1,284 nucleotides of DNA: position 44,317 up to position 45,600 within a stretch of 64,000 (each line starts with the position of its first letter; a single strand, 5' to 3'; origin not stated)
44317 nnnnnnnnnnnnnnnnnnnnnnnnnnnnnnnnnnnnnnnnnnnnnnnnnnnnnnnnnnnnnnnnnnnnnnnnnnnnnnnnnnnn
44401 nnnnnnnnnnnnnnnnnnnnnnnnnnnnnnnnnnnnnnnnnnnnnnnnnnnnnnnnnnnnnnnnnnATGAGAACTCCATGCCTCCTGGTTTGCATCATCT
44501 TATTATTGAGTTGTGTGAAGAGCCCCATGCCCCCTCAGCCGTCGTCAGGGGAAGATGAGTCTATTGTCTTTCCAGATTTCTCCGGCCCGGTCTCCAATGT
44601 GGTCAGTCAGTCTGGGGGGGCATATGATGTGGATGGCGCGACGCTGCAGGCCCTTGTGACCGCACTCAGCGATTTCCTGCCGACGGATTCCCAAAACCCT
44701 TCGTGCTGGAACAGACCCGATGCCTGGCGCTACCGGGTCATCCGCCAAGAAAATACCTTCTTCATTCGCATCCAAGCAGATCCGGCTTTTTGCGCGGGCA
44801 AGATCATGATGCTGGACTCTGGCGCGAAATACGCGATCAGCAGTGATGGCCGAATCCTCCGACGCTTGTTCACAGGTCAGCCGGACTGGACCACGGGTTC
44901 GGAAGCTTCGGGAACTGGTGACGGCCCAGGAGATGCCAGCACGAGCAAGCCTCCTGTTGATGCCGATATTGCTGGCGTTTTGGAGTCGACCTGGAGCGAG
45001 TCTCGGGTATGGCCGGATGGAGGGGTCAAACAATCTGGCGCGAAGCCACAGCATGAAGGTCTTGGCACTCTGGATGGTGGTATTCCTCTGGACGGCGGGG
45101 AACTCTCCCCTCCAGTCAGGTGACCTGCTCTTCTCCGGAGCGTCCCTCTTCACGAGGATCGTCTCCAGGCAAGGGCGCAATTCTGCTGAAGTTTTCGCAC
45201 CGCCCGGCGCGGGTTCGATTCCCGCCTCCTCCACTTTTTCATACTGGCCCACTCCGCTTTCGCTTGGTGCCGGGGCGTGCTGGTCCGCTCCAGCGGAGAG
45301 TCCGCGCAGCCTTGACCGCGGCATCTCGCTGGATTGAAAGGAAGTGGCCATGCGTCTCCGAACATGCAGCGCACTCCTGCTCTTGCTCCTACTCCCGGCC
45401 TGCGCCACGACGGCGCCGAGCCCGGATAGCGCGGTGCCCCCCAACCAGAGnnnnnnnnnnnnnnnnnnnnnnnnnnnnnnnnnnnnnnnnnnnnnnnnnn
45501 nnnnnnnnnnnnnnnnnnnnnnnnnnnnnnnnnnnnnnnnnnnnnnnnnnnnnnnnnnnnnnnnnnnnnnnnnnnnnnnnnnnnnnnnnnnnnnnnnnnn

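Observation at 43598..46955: Low-GC island encoding a secreted JAB-like protein, two lipoproteins (one with a PD-(D/E)xK nuclease-like C-terminus) and an immunity-like gene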

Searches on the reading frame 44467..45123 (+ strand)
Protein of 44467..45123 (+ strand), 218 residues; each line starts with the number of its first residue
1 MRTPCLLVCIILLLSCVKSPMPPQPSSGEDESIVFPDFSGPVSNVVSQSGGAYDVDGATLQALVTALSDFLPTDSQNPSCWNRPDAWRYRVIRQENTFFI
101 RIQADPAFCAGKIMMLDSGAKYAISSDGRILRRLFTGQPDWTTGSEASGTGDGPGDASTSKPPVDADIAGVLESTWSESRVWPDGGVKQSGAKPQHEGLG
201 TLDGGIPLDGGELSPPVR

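Call 3: search_protein_families(library=pfam, proteins=[window:44467-45123:+], max_evalue=1)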
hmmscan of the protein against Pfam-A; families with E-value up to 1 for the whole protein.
window:44467-45123:+ (218 aa): 0 families

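Call 4: search_protein_families(library=ncbifam, proteins=[window:44467-45123:+], max_evalue=1)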
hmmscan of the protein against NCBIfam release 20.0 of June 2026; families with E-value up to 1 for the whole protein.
window:44467-45123:+ (218 aa): 0 families

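Call 8: search_protein_families(library=padloc, proteins=[window:44467-45123:+], max_evalue=1)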
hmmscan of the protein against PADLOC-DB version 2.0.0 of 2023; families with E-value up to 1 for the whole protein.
window:44467-45123:+ (218 aa): 0 families

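Call 32: find_homologous_proteins(query=window:44467-45123:+, max_evalue=0.001)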
Query window:44467-45123:+ (218 aa): 39 proteins with E <= 0.001 among 323 candidates.
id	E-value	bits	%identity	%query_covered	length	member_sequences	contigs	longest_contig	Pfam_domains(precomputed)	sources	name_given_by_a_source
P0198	8.9e-129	446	100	91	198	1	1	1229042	-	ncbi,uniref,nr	ncbi:hypothetical protein [Hyalangium minutum]|uniref:hypothetical protein n=1 Tax=Hyalangium minutu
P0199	3.4e-116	405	85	99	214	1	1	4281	-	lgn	-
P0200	1.1e-104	367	78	100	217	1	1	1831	-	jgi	jgi:hypothetical protein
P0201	1.6e-104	367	78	100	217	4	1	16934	-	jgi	jgi:hypothetical protein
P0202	1.2e-95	337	72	100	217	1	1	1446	-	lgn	-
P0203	1.4e-91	324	73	97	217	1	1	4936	-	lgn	-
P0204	2.3e-88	314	73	91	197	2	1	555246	-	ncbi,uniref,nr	ncbi:hypothetical protein [Hyalangium versicolor]|uniref:hypothetical protein n=1 Tax=Hyalangium ver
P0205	5.5e-57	211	51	94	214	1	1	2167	-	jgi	jgi:hypothetical protein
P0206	9.2e-54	200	50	99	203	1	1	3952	-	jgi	jgi:hypothetical protein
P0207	1.8e-52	196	48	100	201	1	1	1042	-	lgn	-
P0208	8.2e-52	194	49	94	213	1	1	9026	-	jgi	jgi:hypothetical protein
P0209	2.1e-42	163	47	95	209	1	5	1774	-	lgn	-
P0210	3.6e-39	153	44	97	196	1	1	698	-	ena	-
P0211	1.7e-38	150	46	83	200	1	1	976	-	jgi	jgi:hypothetical protein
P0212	6.0e-33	132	39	85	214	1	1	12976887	-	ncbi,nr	ncbi:hypothetical protein F0U59_13930 [Archangium gephyra]|nr:hypothetical protein F0U59_13930 [Arch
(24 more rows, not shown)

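Call 33: find_encoding_contigs(protein=P0204, flank=6000, max_places=3)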
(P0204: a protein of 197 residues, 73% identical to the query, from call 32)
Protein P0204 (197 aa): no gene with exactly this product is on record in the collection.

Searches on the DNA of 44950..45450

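Call 9: search_rna_families(source=window, start=44950, end=45450, threshold=evalue, max_evalue=10, show_alignments=3)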
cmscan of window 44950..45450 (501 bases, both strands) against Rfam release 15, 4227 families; matches with E-value up to 10: 9.
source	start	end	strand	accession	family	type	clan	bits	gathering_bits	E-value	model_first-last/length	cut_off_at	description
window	45208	45225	+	RF00023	tmRNA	Gene;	CL00001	18.9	47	1e-05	346-363/374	no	transfer-messenger RNA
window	45209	45284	+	RF04321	tmRNA_permuted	Gene;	-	18.5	47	0.098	36-100/213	no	permuted transfer-messenger RNA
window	44961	45140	+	RF02178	SMCR2_2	Gene; lncRNA;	-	18.3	55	0.43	1-165/165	no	Smith-Magenis syndrome chromosome region, candidate 2 conserved region 2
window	45178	45233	-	RF04351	Plastid-psbl-rps4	Cis-reg;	-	14.7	68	3.1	1-53/53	no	Plastid-psbl-rps4 3UTR RNA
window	45321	45432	-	RF00598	SNORA76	Gene; snRNA; snoRNA; HACA-box;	CL00034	13.9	37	8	1-132/132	no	Small nucleolar RNA SNORA76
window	45414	45440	-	RF02136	HTT-AS1_3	Gene; lncRNA;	-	13.6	70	4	32-60/60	no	HTT antisense RNA 1 conserved region 3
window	45076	45109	+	RF02975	DUF3800-XI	Gene; sRNA;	-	12.9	37.8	2.6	1-48/48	no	DUF3800-XI RNA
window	45044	45159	-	RF02175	SMAD5-AS1_3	Gene; lncRNA;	-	12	60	3.1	1-125/125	no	SMAD5 antisense RNA 1 conserved region 3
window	45098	45126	-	RF02975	DUF3800-XI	Gene; sRNA;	-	10.7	37.8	9.7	1-48/48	no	DUF3800-XI RNA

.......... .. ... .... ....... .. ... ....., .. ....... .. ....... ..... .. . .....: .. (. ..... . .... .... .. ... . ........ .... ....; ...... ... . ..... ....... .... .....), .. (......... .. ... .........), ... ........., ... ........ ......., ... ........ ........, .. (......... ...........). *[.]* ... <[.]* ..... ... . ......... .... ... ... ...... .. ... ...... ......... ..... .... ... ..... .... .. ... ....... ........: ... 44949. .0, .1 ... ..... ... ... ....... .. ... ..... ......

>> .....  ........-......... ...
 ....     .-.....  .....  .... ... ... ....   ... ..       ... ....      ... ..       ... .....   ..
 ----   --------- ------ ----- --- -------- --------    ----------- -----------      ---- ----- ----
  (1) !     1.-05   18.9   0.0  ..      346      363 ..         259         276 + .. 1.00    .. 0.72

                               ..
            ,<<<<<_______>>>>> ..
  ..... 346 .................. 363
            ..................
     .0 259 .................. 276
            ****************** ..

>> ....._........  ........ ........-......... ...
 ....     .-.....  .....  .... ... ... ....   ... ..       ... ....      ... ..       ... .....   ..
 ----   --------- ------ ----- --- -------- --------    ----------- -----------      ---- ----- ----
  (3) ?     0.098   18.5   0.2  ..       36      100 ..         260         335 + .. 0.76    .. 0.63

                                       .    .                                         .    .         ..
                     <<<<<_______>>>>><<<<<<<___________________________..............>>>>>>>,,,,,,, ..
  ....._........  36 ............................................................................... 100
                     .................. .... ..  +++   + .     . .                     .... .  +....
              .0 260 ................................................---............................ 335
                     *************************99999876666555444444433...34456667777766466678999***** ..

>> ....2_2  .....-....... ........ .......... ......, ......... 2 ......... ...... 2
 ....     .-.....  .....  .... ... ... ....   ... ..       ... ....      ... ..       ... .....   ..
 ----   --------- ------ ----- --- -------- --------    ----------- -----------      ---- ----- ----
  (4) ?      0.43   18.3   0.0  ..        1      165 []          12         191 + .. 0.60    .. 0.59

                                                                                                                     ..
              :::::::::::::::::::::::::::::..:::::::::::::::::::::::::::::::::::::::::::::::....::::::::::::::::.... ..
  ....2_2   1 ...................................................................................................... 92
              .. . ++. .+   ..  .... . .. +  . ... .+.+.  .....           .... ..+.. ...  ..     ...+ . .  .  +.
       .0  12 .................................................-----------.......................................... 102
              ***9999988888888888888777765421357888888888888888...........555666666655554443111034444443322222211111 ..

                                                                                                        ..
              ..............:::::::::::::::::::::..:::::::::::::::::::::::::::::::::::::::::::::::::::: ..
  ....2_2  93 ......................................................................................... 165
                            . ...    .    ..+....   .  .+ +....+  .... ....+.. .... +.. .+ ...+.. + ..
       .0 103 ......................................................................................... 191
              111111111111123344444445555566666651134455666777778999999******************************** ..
